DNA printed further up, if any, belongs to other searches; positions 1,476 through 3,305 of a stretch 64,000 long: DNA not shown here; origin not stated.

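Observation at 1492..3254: Single-gene KAP P-loop NTPase islet bracketed by imperfect direct repeats of about 80 nt that duplicate the 3' end of the M23 peptidase gene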

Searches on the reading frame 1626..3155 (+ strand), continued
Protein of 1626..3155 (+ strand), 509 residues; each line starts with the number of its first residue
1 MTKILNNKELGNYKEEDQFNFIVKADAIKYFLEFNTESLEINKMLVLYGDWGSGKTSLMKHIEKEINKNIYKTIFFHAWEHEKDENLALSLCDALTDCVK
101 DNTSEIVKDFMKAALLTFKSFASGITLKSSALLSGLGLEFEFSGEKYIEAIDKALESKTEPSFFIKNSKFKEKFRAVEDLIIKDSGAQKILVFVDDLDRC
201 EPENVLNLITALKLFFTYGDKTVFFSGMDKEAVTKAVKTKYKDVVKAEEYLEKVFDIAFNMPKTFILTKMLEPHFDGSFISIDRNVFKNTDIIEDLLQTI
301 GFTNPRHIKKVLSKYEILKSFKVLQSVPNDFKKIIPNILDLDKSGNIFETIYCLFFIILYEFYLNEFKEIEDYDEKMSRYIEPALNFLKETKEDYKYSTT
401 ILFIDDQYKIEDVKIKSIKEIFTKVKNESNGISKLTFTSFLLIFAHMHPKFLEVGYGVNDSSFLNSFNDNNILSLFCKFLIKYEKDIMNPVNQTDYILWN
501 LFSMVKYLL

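Call 20: find_encoding_contigs(protein=P0005, flank=6000, max_places=3)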
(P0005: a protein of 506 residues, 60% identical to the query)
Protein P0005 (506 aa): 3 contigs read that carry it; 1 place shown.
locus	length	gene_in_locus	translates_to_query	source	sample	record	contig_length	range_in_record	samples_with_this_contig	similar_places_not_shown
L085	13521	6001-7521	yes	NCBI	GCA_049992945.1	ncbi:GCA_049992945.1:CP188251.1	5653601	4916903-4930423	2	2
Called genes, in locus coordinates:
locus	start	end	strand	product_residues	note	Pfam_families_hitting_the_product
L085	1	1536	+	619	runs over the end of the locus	PF02129:Peptidase_S15, PF00326:Peptidase_S9 (faint), PF08530:PepX_C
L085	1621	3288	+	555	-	PF17900:Peptidase_M1_N (weak), PF01433:Peptidase_M1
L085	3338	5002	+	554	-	PF01433:Peptidase_M1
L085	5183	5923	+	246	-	PF10988:DUF2807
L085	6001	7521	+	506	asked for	PF01637:ATPase_2 (weak), PF07693:KAP_NTPase, PF24883:NPHP3_N (faint)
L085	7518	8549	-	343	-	PF28590:Lipid_A_deac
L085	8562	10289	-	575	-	PF13231:PMT_2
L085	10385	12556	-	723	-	PF01011:PQQ, PF13360:PQQ_2 (weak), PF13570:Beta-prop_ACSF4 (faint), PF07774:EMC1_C (faint), PF00034:Cytochrom_C, PF13442:Cytochrome_CBB3, PF01011:PQQ, PF13360:PQQ_2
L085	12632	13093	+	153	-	PF12867:DinB_2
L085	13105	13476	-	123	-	PF01850:PIN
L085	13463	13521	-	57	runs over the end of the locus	-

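Call 21: find_encoding_contigs(protein=P0007, flank=6000, max_places=3)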
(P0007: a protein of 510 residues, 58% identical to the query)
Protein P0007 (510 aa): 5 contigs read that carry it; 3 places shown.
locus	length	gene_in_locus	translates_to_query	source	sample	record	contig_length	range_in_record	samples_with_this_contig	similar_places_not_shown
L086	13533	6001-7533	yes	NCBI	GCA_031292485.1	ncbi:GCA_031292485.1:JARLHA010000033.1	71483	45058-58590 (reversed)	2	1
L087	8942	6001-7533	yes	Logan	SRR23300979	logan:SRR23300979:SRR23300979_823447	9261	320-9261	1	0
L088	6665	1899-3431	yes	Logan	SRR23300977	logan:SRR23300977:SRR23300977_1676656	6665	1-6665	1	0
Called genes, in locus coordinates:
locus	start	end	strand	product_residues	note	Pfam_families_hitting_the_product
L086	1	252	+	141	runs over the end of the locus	PF00583:Acetyltransf_1, PF13673:Acetyltransf_10, PF13508:Acetyltransf_7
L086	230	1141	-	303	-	-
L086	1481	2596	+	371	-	PF05343:Peptidase_M42, PF01546:Peptidase_M20 (weak), PF04389:Peptidase_M28 (weak)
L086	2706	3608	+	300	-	PF00483:NTP_transferase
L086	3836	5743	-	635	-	PF00012:HSP70, PF06723:MreB_Mbl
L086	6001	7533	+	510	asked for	PF01637:ATPase_2, PF07693:KAP_NTPase, PF13191:AAA_16 (weak), PF24883:NPHP3_N (faint)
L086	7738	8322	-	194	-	PF01196:Ribosomal_L17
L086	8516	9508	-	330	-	PF01193:RNA_pol_L, PF01000:RNA_pol_A_bac, PF03118:RNA_pol_A_CTD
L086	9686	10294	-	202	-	PF00163:Ribosomal_S4, PF01479:S4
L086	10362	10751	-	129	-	PF00411:Ribosomal_S11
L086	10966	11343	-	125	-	PF00416:Ribosomal_S13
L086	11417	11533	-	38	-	PF00444:Ribosomal_L36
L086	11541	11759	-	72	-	PF01176:eIF-1a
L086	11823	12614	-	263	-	PF00557:Peptidase_M24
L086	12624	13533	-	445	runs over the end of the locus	PF00344:SecY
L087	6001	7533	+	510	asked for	PF01637:ATPase_2, PF07693:KAP_NTPase, PF13191:AAA_16 (weak), PF24883:NPHP3_N (faint)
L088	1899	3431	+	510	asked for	PF01637:ATPase_2, PF07693:KAP_NTPase, PF13191:AAA_16 (weak), PF24883:NPHP3_N (faint)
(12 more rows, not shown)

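Call 44: search_protein_families(library=pfam, proteins=[L083:8583-8858:+], max_evalue=0.01)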
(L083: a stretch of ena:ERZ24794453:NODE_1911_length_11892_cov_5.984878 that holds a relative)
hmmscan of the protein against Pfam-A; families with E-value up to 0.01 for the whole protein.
L083:8583-8858:+ (91 aa): 0 families

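Call 45: search_protein_families(library=padloc, proteins=[L083:8583-8858:+], max_evalue=0.001)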
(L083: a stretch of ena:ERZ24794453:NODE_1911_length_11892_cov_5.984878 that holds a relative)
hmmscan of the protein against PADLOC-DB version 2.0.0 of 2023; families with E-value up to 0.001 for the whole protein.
L083:8583-8858:+ (91 aa): 0 families

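Call 49: find_encoding_contigs(protein=P0002, flank=6000, max_places=3)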
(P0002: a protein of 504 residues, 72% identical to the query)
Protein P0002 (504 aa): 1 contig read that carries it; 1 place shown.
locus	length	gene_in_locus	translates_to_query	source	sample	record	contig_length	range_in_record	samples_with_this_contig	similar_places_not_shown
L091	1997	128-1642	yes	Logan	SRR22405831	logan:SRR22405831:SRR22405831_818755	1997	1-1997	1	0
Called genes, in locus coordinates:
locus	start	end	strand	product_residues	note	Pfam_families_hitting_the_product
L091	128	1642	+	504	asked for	PF01637:ATPase_2 (weak), PF07693:KAP_NTPase, PF24883:NPHP3_N (faint)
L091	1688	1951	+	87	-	-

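Call 50: find_encoding_contigs(protein=P0004, flank=6000, max_places=3)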
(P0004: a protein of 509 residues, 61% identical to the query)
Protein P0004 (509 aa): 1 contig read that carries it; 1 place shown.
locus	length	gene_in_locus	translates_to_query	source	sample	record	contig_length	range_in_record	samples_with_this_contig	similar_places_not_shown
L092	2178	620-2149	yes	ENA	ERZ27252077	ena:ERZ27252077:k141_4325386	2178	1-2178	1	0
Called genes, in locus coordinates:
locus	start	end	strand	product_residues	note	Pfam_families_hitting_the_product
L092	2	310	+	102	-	?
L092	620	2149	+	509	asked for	PF01637:ATPase_2 (weak), PF07693:KAP_NTPase, PF24883:NPHP3_N (faint), PF05729:NACHT (faint)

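Call 52: search_solved_structures(query=window:1626-3152:+, max_evalue=1)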
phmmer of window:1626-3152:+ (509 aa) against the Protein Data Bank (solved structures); distinct sequences matched with E-value up to 1: 6.
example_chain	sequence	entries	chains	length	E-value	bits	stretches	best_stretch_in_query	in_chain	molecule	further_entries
4uzu_A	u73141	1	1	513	0.12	14.6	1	421-471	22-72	ALPHA-AMYLASE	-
1hvx_A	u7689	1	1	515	0.12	14.6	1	421-471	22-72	ALPHA-AMYLASE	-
6ag0_A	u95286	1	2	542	0.12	14.5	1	421-471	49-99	Alpha-amylase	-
1ww1_A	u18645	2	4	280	0.37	13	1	224-338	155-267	tRNase Z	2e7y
6gme_A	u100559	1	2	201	0.38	12.9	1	365-421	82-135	SPT6 tandem SH2 domain,Transcription elongation factor SPT6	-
2gza_A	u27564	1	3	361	0.96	11.6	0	31-66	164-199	Type IV secretion system protein VirB11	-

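Call 53: search_protein_families(library=phrogs, proteins=[window:1626-3152:+, L083:8583-8855:+], max_evalue=0.01)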
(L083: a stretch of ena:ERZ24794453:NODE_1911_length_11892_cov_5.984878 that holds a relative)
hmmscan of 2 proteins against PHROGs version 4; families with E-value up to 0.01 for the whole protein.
window:1626-3152:+ (509 aa): 3 families
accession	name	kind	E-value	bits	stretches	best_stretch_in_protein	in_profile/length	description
phrog_8614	-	unknown function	1.3e-25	91.5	1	11-273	14-285/489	-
phrog_50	-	DNA, RNA and nucleotide metabolism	4.2e-07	30.4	1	7-78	336-405/570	DnaC-like helicase loader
phrog_168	-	DNA, RNA and nucleotide metabolism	0.0045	17.7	0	22-79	24-76/314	clamp loader of DNA polymerase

L083:8583-8855:+ (91 aa): 0 families

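Call 57: find_encoding_contigs(protein=P0008, flank=5000, max_places=2)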
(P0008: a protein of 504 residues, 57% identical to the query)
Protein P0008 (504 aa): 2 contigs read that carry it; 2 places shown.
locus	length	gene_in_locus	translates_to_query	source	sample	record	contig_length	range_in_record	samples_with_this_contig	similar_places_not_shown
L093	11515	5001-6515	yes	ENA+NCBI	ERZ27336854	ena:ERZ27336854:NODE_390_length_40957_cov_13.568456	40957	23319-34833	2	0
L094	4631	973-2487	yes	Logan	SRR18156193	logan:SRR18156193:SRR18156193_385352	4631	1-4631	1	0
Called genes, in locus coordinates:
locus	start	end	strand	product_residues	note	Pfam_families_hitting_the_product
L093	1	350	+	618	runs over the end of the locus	PF02129:Peptidase_S15, PF00326:Peptidase_S9 (faint), PF08530:PepX_C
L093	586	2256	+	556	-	PF17900:Peptidase_M1_N, PF01433:Peptidase_M1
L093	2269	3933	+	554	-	PF17900:Peptidase_M1_N (weak), PF01433:Peptidase_M1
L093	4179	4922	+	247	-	PF10988:DUF2807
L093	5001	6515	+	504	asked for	PF01637:ATPase_2 (weak), PF07693:KAP_NTPase, PF13191:AAA_16 (weak), PF24883:NPHP3_N (faint), PF05729:NACHT (faint)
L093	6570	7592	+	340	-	PF00561:Abhydrolase_1, PF12146:Hydrolase_4, PF20408:Abhydrolase_11 (faint), PF12697:Abhydrolase_6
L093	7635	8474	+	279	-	PF11138:DUF2911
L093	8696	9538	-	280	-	PF10677:DUF2490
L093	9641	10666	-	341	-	PF28590:Lipid_A_deac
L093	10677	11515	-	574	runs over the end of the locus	PF13231:PMT_2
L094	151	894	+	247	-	PF10988:DUF2807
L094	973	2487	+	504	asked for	PF01637:ATPase_2 (weak), PF07693:KAP_NTPase, PF13191:AAA_16 (weak), PF24883:NPHP3_N (faint), PF05729:NACHT (faint)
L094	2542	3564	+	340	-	PF00561:Abhydrolase_1, PF12146:Hydrolase_4, PF20408:Abhydrolase_11 (faint), PF12697:Abhydrolase_6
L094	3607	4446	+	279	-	PF11138:DUF2911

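Call 58: find_encoding_contigs(protein=P0009, flank=5000, max_places=2)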
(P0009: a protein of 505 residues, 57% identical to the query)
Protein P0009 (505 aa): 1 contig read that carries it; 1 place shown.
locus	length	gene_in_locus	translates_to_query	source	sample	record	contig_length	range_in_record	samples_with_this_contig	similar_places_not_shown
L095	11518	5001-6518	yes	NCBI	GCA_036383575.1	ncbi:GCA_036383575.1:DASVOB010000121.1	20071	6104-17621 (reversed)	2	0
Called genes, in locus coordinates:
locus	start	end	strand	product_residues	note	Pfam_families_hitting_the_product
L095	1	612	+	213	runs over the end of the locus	-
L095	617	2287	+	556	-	PF17900:Peptidase_M1_N, PF01433:Peptidase_M1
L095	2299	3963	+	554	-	PF17900:Peptidase_M1_N (weak), PF01433:Peptidase_M1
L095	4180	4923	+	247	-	PF10988:DUF2807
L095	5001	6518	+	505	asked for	PF01637:ATPase_2 (weak), PF07693:KAP_NTPase, PF13191:AAA_16 (weak), PF24883:NPHP3_N (faint), PF13401:AAA_22 (faint)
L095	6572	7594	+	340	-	PF00561:Abhydrolase_1, PF12146:Hydrolase_4, PF12697:Abhydrolase_6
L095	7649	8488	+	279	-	PF11138:DUF2911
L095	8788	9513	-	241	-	PF10677:DUF2490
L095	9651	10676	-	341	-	PF28590:Lipid_A_deac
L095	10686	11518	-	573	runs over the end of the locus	PF13231:PMT_2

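Call 66: predict_structure(alignment_id=A2)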
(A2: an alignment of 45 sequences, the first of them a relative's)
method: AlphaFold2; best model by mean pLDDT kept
length: 509 residues; sequences in the alignment: 45
mean_pLDDT: 83.5   pTM: 0.79
mean pLDDT of the five models: 83.5, 83.4, 83.0, 82.4, 81.5
residues with pLDDT >= 90: 258; 70-90: 182; 50-70: 28; < 50: 41
segments of 3 or more residues with pLDDT < 50: 123-158, 426-429
pLDDT, mean of each block of 10 residues (from residue 1): 65 80 93 91 89 89 95 90 77 88 85 80 33 28 32 46 76 92 94 88 80 79 91 79 73 86 82 91 93 96 90 94 91 93 86 98 97 96 92 86 91 94 62 80 95 81 93 98 93 94 95
secondary structure, 60 per line:
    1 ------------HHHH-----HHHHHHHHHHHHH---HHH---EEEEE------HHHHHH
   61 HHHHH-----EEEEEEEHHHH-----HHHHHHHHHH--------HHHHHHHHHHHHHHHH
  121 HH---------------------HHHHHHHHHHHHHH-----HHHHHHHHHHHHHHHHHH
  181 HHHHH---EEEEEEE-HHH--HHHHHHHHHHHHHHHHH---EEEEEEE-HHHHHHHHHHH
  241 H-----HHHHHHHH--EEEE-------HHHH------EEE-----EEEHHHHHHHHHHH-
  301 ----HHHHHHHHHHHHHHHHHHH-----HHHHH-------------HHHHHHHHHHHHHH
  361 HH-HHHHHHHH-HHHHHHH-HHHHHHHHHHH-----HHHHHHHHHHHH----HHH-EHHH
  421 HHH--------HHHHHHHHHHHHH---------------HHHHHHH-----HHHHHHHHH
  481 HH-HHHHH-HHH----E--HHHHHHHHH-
elements in order: H13-16 H22-34 E44-48 H55-65 E71-77 H78-81 H87-96 H105-122 H144-157 H163-185 E189-195 H202-218 E222-228 H230-241 H247-254 E257-260 H268-271 E278-280 E286-288 H289-299 H305-323 H329-333 H347-362 H364-371 H373-379 H381-391 H397-408 H418-423 H432-444 H460-466 H472-482 H484-488 H500-508

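Call 69: fold_search(model_id=the predicted structure, library=pdb)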
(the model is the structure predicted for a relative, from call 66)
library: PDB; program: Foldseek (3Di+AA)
matches with E <= 10: 1073; with E <= 0.001: 25
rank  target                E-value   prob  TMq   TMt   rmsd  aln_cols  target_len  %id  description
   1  8hr8_F                1.6e-06  1.00  0.41  0.27  11.9       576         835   13  Structure of heptameric RdrA ring (released 2023-02-01)
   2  8hrb_A                1.9e-06  1.00  0.37  0.24  12.7       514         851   12  Structure of tetradecameric RdrA ring in RNA-loading state (released 2023-02-01)
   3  8hr8_A                1.9e-06  1.00  0.40  0.27  12.4       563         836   13  Structure of heptameric RdrA ring (released 2023-02-01)
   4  8hr8_C                2.1e-06  1.00  0.43  0.28  11.6       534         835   13  Structure of heptameric RdrA ring (released 2023-02-01)
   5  8hr8_E                4.4e-06  1.00  0.42  0.28  12.5       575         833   13  Structure of heptameric RdrA ring (released 2023-02-01)
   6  8hr7_A                1.0e-05  1.00  0.39  0.26  13.1       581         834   12  Structure of RdrA-RdrB complex (released 2023-02-01)
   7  8hra_C                1.1e-05  1.00  0.32  0.21  14.3       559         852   11  Structure of heptameric RdrA ring in RNA-loading state (released 2023-02-01)
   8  8hra_A                1.6e-05  1.00  0.37  0.25  13.2       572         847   12  Structure of heptameric RdrA ring in RNA-loading state (released 2023-02-01)
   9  8hr8_G                2.3e-05  1.00  0.40  0.26  13.5       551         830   13  Structure of heptameric RdrA ring (released 2023-02-01)
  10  8fnu_A                4.0e-05  1.00  0.41  0.29  10.4       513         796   12  Structure of RdrA from Streptococcus suis RADAR defense system (released 2023-02-01)
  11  8hrb_C                4.0e-05  1.00  0.31  0.21  14.8       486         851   11  Structure of tetradecameric RdrA ring in RNA-loading state (released 2023-02-01)
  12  8fnt_E                4.6e-05  1.00  0.39  0.27  10.9       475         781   12  Structure of RdrA from Escherichia coli RADAR defense system (released 2023-02-01)
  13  8hra_E                5.5e-05  1.00  0.39  0.26  13.0       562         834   12  Structure of heptameric RdrA ring in RNA-loading state (released 2023-02-01)
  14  8fnt_A                6.3e-05  1.00  0.38  0.27  11.1       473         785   12  Structure of RdrA from Escherichia coli RADAR defense system (released 2023-02-01)
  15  8fnw_M                7.9e-05  1.00  0.32  0.23  14.0       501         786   13  Structure of RdrA-RdrB complex from Escherichia coli RADAR defense system (released 2023-02-01)
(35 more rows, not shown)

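Call 88: find_encoding_contigs(protein=P0001, flank=4000, max_places=6)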
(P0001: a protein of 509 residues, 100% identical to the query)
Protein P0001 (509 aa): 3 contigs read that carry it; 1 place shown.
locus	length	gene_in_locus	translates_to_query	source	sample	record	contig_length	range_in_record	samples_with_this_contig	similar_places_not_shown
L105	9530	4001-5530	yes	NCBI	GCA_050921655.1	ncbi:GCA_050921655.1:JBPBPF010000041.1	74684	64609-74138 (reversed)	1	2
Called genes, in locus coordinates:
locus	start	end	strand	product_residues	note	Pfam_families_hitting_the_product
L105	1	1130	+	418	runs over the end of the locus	PF01979:Amidohydro_1, PF07969:Amidohydro_3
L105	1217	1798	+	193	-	-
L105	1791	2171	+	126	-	-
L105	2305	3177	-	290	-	PF02588:YitT_membrane, PF10035:DUF2179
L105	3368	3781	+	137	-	PF02276:CytoC_RC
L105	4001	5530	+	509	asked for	PF01637:ATPase_2 (weak), PF07693:KAP_NTPase, PF24883:NPHP3_N (faint), PF05729:NACHT (faint)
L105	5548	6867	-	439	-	PF01551:Peptidase_M23, PF06347:SH3_4 (faint), PF08239:SH3_3 (faint)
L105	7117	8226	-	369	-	PF01757:Acyl_transf_3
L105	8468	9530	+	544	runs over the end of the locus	PF19290:PmbA_TldD_2nd (faint), PF01523:PmbA_TldD_1st, PF19289:PmbA_TldD_3rd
